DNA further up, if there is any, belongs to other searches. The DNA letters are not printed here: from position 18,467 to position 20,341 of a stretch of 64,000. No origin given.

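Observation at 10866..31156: A ~20 kb AT-rich glycan locus with an unusual enzyme complement: four methyltransferases, a GMC oxidoreductase, an MsbA-like ABC exporter, and no Wzx, Wzz or intact Wzy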

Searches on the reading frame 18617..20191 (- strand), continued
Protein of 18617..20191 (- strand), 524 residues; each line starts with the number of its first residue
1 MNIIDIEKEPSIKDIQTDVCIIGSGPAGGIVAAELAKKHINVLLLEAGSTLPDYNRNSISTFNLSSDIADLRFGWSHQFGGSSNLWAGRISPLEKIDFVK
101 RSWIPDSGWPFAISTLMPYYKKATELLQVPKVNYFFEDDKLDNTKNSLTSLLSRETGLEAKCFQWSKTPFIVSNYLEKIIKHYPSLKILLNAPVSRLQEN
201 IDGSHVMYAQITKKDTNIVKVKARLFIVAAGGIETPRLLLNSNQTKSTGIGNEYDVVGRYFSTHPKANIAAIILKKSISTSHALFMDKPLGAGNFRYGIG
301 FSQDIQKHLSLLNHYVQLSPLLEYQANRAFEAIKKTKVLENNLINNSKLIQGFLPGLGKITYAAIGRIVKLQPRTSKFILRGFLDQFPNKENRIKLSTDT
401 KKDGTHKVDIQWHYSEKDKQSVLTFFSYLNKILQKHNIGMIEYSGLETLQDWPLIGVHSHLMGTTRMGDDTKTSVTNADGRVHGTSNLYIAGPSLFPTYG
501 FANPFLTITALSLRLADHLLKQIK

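Call 43: find_encoding_contigs(protein=P0090, flank=10000, max_places=1)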
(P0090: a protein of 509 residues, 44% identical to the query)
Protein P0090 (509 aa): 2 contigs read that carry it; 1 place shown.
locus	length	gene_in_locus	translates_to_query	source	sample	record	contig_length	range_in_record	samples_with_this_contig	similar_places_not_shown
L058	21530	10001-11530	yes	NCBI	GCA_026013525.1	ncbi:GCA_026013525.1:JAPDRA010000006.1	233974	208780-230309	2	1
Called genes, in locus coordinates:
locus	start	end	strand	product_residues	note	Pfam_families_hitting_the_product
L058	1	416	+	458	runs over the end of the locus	PF04932:Wzy_C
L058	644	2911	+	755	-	-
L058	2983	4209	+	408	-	-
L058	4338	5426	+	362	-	PF13439:Glyco_transf_4 (weak), PF13579:Glyco_trans_4_4 (weak), PF20706:GT4-conflict, PF00534:Glycos_transf_1, PF13692:Glyco_trans_1_4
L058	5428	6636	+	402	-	PF13439:Glyco_transf_4 (weak), PF00534:Glycos_transf_1, PF13692:Glyco_trans_1_4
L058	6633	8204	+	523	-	-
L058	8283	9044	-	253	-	PF13489:Methyltransf_23 (weak)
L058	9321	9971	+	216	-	PF08242:Methyltransf_12 (weak), PF13489:Methyltransf_23 (weak), PF08241:Methyltransf_11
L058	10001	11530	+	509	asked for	PF01266:DAO (faint), PF05199:GMC_oxred_C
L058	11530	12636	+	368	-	PF13439:Glyco_transf_4, PF13579:Glyco_trans_4_4 (weak), PF00534:Glycos_transf_1, PF13692:Glyco_trans_1_4, PF13524:Glyco_trans_1_2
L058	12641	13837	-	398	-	PF13489:Methyltransf_23, PF08241:Methyltransf_11, PF08242:Methyltransf_12, PF13649:Methyltransf_25, PF13847:Methyltransf_31 (weak)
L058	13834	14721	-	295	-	PF01973:MptE-like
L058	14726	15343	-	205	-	PF00132:Hexapep, PF14602:Hexapep_2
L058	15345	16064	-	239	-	PF02348:CTP_transf_3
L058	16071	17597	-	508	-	PF03102:NeuB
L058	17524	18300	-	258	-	PF00459:Inositol_P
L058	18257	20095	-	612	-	PF00664:ABC_membrane, PF02463:SMC_N (weak), PF00005:ABC_tran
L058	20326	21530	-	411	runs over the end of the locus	PF00534:Glycos_transf_1, PF13692:Glyco_trans_1_4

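Call 52: search_protein_families(library=pfam, proteins=[L017:3192-4712:-, L017:4672-5886:-, L017:5907-7064:-, L017:7061-8491:-, L017:8343-9695:-, L017:11515-12699:+, L017:13588-15039:-, L017:15288-16064:+, L025:6712-7902:-, L025:12975-13961:+], max_evalue=0.0001)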
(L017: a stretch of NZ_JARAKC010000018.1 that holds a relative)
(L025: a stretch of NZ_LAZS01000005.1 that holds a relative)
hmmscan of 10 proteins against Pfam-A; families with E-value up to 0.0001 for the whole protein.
L017:3192-4712:- (506 aa): 2 families
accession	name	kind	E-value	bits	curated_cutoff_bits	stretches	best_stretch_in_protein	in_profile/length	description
PF13440.11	Polysacc_synt_3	-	3.4e-64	217.3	23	1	46-339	1-292/293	Polysaccharide biosynthesis protein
PF01943.22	Polysacc_synt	-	3.7e-29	102.5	28.2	1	23-290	2-273/274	Polysaccharide biosynthesis protein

L017:4672-5886:- (404 aa): 3 families
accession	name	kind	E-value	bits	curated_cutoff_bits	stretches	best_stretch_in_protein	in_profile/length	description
PF00534.26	Glycos_transf_1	-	1e-17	64.7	26.4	1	200-361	18-172/172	Glycosyl transferases group 1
PF13524.12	Glyco_trans_1_2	-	5.9e-17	62.4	25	1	223-376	13-143/144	Glycosyl transferase-like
PF13692.12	Glyco_trans_1_4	-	3.6e-16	60.1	27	1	199-346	3-141/142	Glycosyl transferases group 1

L017:5907-7064:- (385 aa): 0 families

L017:7061-8491:- (476 aa): 6 families
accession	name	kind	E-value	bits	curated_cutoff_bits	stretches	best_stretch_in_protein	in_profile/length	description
PF13692.12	Glyco_trans_1_4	-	4.4e-26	92.3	27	1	288-409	2-125/142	Glycosyl transferases group 1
PF00534.26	Glycos_transf_1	-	2.5e-23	82.9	26.4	1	278-411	6-143/172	Glycosyl transferases group 1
PF13579.12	Glyco_trans_4_4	-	1.2e-20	74.9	29.7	1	102-271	1-158/158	Glycosyl transferase 4-like domain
PF13439.12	Glyco_transf_4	-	2e-19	70.7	28.5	1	101-274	1-168/170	Glycosyltransferase Family 4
PF13524.12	Glyco_trans_1_2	-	3.8e-08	33.8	25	1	304-452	4-141/144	Glycosyl transferase-like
PF20706.3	GT4-conflict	-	2.3e-07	30.6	26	1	261-442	170-357/385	Family 4 Glycosyltransferase in conflict systems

L017:8343-9695:- (450 aa): 5 families
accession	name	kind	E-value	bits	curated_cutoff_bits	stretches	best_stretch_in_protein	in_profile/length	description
PF13692.12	Glyco_trans_1_4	-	3.4e-29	102.3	27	1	253-392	2-142/142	Glycosyl transferases group 1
PF00534.26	Glycos_transf_1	-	1e-27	97.2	26.4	1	249-397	12-163/172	Glycosyl transferases group 1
PF13439.12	Glyco_transf_4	-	7.1e-18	65.6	28.5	1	63-229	2-170/170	Glycosyltransferase Family 4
PF13579.12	Glyco_trans_4_4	-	1.9e-15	58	29.7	1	64-223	2-157/158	Glycosyl transferase 4-like domain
PF13477.12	Glyco_trans_4_2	-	8.7e-07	29.6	23.4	1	70-198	11-137/139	Glycosyl transferase 4-like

L017:11515-12699:+ (394 aa): 4 families
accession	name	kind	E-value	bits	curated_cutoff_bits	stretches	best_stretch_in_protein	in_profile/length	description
PF13692.12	Glyco_trans_1_4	-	1.1e-17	65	27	1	192-339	3-142/142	Glycosyl transferases group 1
PF13524.12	Glyco_trans_1_2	-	1.7e-16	60.9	25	1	216-368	13-143/144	Glycosyl transferase-like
PF00534.26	Glycos_transf_1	-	2.7e-15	56.7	26.4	1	188-352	13-171/172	Glycosyl transferases group 1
PF13439.12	Glyco_transf_4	-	6.8e-07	29.9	28.5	1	25-173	9-166/170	Glycosyltransferase Family 4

L017:13588-15039:- (483 aa): 2 families
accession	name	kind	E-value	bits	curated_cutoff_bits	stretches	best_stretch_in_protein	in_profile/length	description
PF02397.22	Bac_transf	-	1.6e-66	223.7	27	1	293-476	1-177/179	Bacterial sugar transferase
PF13727.12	CoA_binding_3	-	1.3e-07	32.3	25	1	94-255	15-173/175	CoA-binding domain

L017:15288-16064:+ (258 aa): 2 families
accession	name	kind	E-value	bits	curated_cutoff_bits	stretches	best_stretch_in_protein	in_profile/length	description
PF00027.35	cNMP_binding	-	1.8e-14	53.9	27.5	1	37-123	2-88/89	Cyclic nucleotide-binding domain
PF13545.12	HTH_Crp_2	-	4.8e-14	52.5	27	1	157-229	2-69/70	Crp-like helix-turn-helix domain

L025:6712-7902:- (396 aa): 2 families
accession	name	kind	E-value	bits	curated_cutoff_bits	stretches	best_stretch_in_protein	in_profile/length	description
PF00589.27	Phage_integrase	-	6.5e-11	42.7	27.1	1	207-367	2-168/172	Phage integrase family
PF13356.12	Arm-DNA-bind_3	-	4e-05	24.1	27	0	18-87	16-74/83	Arm DNA-binding domain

L025:12975-13961:+ (328 aa): 0 families

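Call 56: search_protein_families(library=ncbifam, proteins=[L003:15453-17177:+, L009:14388-16199:-, L010:18302-19939:-, L020:7290-8810:+], max_evalue=1e-25)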
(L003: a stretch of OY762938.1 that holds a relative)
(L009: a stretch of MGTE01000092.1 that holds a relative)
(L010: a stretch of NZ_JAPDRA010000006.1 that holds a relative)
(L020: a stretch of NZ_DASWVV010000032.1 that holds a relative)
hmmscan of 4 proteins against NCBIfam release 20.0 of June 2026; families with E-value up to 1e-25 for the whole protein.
L003:15453-17177:+ (575 aa): 72 families (the best 25 are shown)
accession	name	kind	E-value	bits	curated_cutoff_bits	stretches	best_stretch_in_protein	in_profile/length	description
NF045513.1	HepA_fam_ABC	equivalog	1.9e-90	304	725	1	4-568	45-601/610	heterocyst formation ABC transporter subunit HepA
NF050066.1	LPSTprtrPglK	equivalog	5e-84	282.7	1000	1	53-551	69-558/558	BC-type lipopolysaccharide transporter PglK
TIGR02203.1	MsbA_lipidA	equivalog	3.6e-83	280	602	1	56-572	59-565/572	lipid A export permease/ATP-binding protein MsbA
TIGR03796.1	NHLM_micro_ABC1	equivalog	1e-72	245.5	853.3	1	51-573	190-709/710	NHLP family bacteriocin export ABC transporter peptidase/permease/ATPase subunit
NF052233.1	CphA_assoc_ABC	equivalog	1.2e-72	245.4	880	1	46-569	221-736/766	cyanophycin metabolism-associated ABC transporter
TIGR02204.1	MsbA_rel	hypoth_equivalog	1.6e-71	241.7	780.4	1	57-573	63-572/576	ABC transporter, permease/ATP-binding protein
NF008381.0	PRK11176.1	equivalog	2.8e-69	234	867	1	58-574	71-577/582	lipid A ABC transporter ATP-binding protein/permease MsbA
TIGR00958.1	3a01208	subfamily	5.3e-68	229.9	874.6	1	57-573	200-711/711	antigen peptide transporter 2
TIGR03375.1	type_I_sec_LssB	subfamily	1e-66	225.7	693.1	1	55-566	189-692/696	type I secretion system permease/ATPase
NF010178.0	PRK13657.1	equivalog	4.3e-66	223.6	733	1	85-574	86-568/588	glucan ABC transporter ATP-binding protein/ permease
TIGR01846.1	type_I_sec_HlyB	subfamily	4.8e-66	223.5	725.55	1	333-573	452-689/694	type I secretion system permease/ATPase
TIGR02857.1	CydD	equivalog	1.1e-64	219.3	435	1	319-548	307-529/529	thiol reductant ABC exporter subunit CydD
TIGR03797.1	NHLM_micro_ABC2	equivalog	3.8e-64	217.4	709.4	1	85-573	206-682/686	NHLP bacteriocin export ABC transporter permease/ATPase subunit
NF008364.0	PRK11160.1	equivalog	2.2e-59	201.6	630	1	111-573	116-572/575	heme ABC transporter ATP-binding protein/permease CydC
TIGR01192.1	chvA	subfamily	3.6e-58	197.6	585.4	1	321-574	318-568/585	glucan export ABC transporter ATP-binding protein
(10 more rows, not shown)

L009:14388-16199:- (604 aa): 32 families (the best 25 are shown)
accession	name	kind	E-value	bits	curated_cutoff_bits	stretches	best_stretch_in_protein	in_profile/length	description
NF045513.1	HepA_fam_ABC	equivalog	1.4e-90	304.5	725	1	28-582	19-578/610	heterocyst formation ABC transporter subunit HepA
TIGR02203.1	MsbA_lipidA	equivalog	5.1e-83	279.5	602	1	32-582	6-538/572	lipid A export permease/ATP-binding protein MsbA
NF050066.1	LPSTprtrPglK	equivalog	3.5e-74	250.2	1000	1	38-584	13-554/558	BC-type lipopolysaccharide transporter PglK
TIGR00958.1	3a01208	subfamily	5.2e-74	249.8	874.6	1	151-583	255-684/711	antigen peptide transporter 2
NF010178.0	PRK13657.1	equivalog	9.8e-71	238.9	733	1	317-583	275-540/588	glucan ABC transporter ATP-binding protein/ permease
TIGR02204.1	MsbA_rel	hypoth_equivalog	1.1e-70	238.9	780.4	1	372-583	333-545/576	ABC transporter, permease/ATP-binding protein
NF052233.1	CphA_assoc_ABC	equivalog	5.4e-69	233.3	880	1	95-582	228-712/766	cyanophycin metabolism-associated ABC transporter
TIGR02857.1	CydD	equivalog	1.1e-67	229.2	435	1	363-583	307-527/529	thiol reductant ABC exporter subunit CydD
TIGR01846.1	type_I_sec_HlyB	subfamily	7.9e-66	222.7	725.55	1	100-584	178-663/694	type I secretion system permease/ATPase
TIGR03797.1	NHLM_micro_ABC2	equivalog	7.2e-63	213.1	709.4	1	182-590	259-661/686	NHLP bacteriocin export ABC transporter permease/ATPase subunit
NF008381.0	PRK11176.1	equivalog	6.4e-62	209.7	867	1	182-583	151-549/582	lipid A ABC transporter ATP-binding protein/permease MsbA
TIGR03796.1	NHLM_micro_ABC1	equivalog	5e-61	206.8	853.3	1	97-582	194-681/710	NHLP family bacteriocin export ABC transporter peptidase/permease/ATPase subunit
TIGR03375.1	type_I_sec_LssB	subfamily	1.9e-60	204.9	693.1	1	181-582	272-671/696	type I secretion system permease/ATPase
TIGR01192.1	chvA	subfamily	2.8e-55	188.1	585.4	1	318-582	276-539/585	glucan export ABC transporter ATP-binding protein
TIGR01193.1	bacteriocin_ABC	subfamily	1.3e-54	185.9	523.85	1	97-583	195-679/708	peptide cleavage/export ABC transporter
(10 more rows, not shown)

L010:18302-19939:- (546 aa): 41 families (the best 25 are shown)
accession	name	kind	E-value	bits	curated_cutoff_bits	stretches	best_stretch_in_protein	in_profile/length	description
TIGR02203.1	MsbA_lipidA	equivalog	4.8e-83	279.6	602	1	52-545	58-546/572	lipid A export permease/ATP-binding protein MsbA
NF045513.1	HepA_fam_ABC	equivalog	9.8e-79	265.4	725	1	2-545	44-586/610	heterocyst formation ABC transporter subunit HepA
NF050066.1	LPSTprtrPglK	equivalog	3.1e-74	250.4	1000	1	8-543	31-558/558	BC-type lipopolysaccharide transporter PglK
NF010178.0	PRK13657.1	equivalog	1.6e-71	241.5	733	1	47-545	53-547/588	glucan ABC transporter ATP-binding protein/ permease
TIGR03796.1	NHLM_micro_ABC1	equivalog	3.9e-70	236.9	853.3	1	28-545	171-689/710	NHLP family bacteriocin export ABC transporter peptidase/permease/ATPase subunit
TIGR03375.1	type_I_sec_LssB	subfamily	1.5e-67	228.4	693.1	1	59-545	197-679/696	type I secretion system permease/ATPase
TIGR02204.1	MsbA_rel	hypoth_equivalog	2e-66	224.9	780.4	1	58-545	69-552/576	ABC transporter, permease/ATP-binding protein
TIGR02857.1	CydD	equivalog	1.7e-63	215.4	435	1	297-540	291-529/529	thiol reductant ABC exporter subunit CydD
TIGR01846.1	type_I_sec_HlyB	subfamily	5.3e-61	206.8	725.55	1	50-545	178-669/694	type I secretion system permease/ATPase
TIGR00958.1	3a01208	subfamily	3.5e-60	204.1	874.6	1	30-545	179-691/711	antigen peptide transporter 2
TIGR03797.1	NHLM_micro_ABC2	equivalog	2.6e-58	198.1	709.4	1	48-545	173-662/686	NHLP bacteriocin export ABC transporter permease/ATPase subunit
TIGR01192.1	chvA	subfamily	5.7e-57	193.6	585.4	1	68-545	73-547/585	glucan export ABC transporter ATP-binding protein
NF008381.0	PRK11176.1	equivalog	5.6e-55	186.8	867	1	85-545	99-556/582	lipid A ABC transporter ATP-binding protein/permease MsbA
NF008364.0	PRK11160.1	equivalog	3e-53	181.3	630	1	129-545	140-552/575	heme ABC transporter ATP-binding protein/permease CydC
TIGR01842.1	type_I_sec_PrtD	subfamily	4.6e-53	180.6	510.15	1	52-545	47-531/544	type I secretion system permease/ATPase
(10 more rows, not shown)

L020:7290-8810:+ (507 aa): 48 families (the best 25 are shown)
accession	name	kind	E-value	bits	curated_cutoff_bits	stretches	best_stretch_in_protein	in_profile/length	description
NF050066.1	LPSTprtrPglK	equivalog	4.3e-91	306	1000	1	7-502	71-556/558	BC-type lipopolysaccharide transporter PglK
NF045513.1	HepA_fam_ABC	equivalog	5.2e-83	279.5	725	1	8-506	94-586/610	heterocyst formation ABC transporter subunit HepA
TIGR02203.1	MsbA_lipidA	equivalog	1.8e-82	277.7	602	1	6-506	52-546/572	lipid A export permease/ATP-binding protein MsbA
TIGR03796.1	NHLM_micro_ABC1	equivalog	2.9e-69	234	853.3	1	6-506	191-689/710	NHLP family bacteriocin export ABC transporter peptidase/permease/ATPase subunit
TIGR00958.1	3a01208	subfamily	4.6e-68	230.1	874.6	1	7-506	206-691/711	antigen peptide transporter 2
TIGR03797.1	NHLM_micro_ABC2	equivalog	5.4e-68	230.1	709.4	1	8-506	175-662/686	NHLP bacteriocin export ABC transporter permease/ATPase subunit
TIGR02204.1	MsbA_rel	hypoth_equivalog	1.2e-67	228.9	780.4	1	19-506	67-552/576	ABC transporter, permease/ATP-binding protein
TIGR03375.1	type_I_sec_LssB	subfamily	3.3e-65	220.7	693.1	1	99-506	277-679/696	type I secretion system permease/ATPase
TIGR02857.1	CydD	equivalog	3.4e-64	217.7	435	1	9-501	44-529/529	thiol reductant ABC exporter subunit CydD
TIGR01846.1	type_I_sec_HlyB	subfamily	4.2e-64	217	725.55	1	8-506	178-669/694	type I secretion system permease/ATPase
NF010178.0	PRK13657.1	equivalog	7.9e-61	206.2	733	1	33-506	80-547/588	glucan ABC transporter ATP-binding protein/ permease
NF008381.0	PRK11176.1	equivalog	3.3e-60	204.1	867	1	5-506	61-556/582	lipid A ABC transporter ATP-binding protein/permease MsbA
NF052233.1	CphA_assoc_ABC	equivalog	8.3e-59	199.7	880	1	15-506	236-720/766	cyanophycin metabolism-associated ABC transporter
TIGR01842.1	type_I_sec_PrtD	subfamily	1.8e-53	181.9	510.15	1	287-506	314-531/544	type I secretion system permease/ATPase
NF008055.0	PRK10789.1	equivalog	2e-53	181.8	845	1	54-506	102-548/590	SmdA family multidrug ABC transporter permease/ATP-binding protein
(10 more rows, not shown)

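Call 62: search_protein_families(library=phrogs, proteins=[window:18617-20191:-], max_evalue=0.00001)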
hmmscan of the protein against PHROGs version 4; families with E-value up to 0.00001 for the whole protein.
window:18617-20191:- (524 aa): 0 families

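Call 73: predict_structure(alignment_id=A1)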
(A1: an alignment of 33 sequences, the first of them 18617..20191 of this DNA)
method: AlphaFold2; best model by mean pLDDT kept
length: 524 residues; sequences in the alignment: 33
mean_pLDDT: 84.3   pTM: 0.88
mean pLDDT of the five models: 84.3, 83.5, 83.3, 83.2, 81.4
residues with pLDDT >= 90: 293; 70-90: 134; 50-70: 54; < 50: 43
segments of 3 or more residues with pLDDT < 50: 65-75, 333-340, 353-371
pLDDT, mean of each block of 10 residues (from residue 1): 87 95 94 98 92 62 50 56 69 90 90 95 94 81 83 91 89 94 96 95 97 91 97 93 95 95 83 90 90 91 95 90 54 45 67 45 42 79 88 91 86 89 96 95 88 62 91 96 97 83 82 98 89
secondary structure, 60 per line:
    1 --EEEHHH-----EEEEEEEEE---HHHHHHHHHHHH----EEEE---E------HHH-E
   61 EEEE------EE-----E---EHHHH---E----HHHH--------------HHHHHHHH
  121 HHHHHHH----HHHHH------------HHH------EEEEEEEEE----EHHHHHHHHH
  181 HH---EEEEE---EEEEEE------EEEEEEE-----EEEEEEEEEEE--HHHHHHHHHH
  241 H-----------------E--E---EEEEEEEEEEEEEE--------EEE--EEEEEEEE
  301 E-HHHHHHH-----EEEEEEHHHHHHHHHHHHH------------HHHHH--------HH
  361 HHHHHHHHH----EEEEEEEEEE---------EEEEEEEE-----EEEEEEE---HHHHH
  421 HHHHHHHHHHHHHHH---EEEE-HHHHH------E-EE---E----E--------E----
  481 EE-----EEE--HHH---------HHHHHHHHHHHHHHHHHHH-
elements in order: E3-5 E14-22 H26-37 E42-45 E60-64 H83-86 H95-98 H113-127 H132-136 E158-166 H172-182 E186-190 E194-199 E206-212 E218-228 H231-241 E266-279 E288-290 E293-301 H303-309 E315-320 H321-333 H346-350 H359-369 E374-383 E393-400 E406-412 H416-435 E439-442 H444-448 E488-490 H505-523
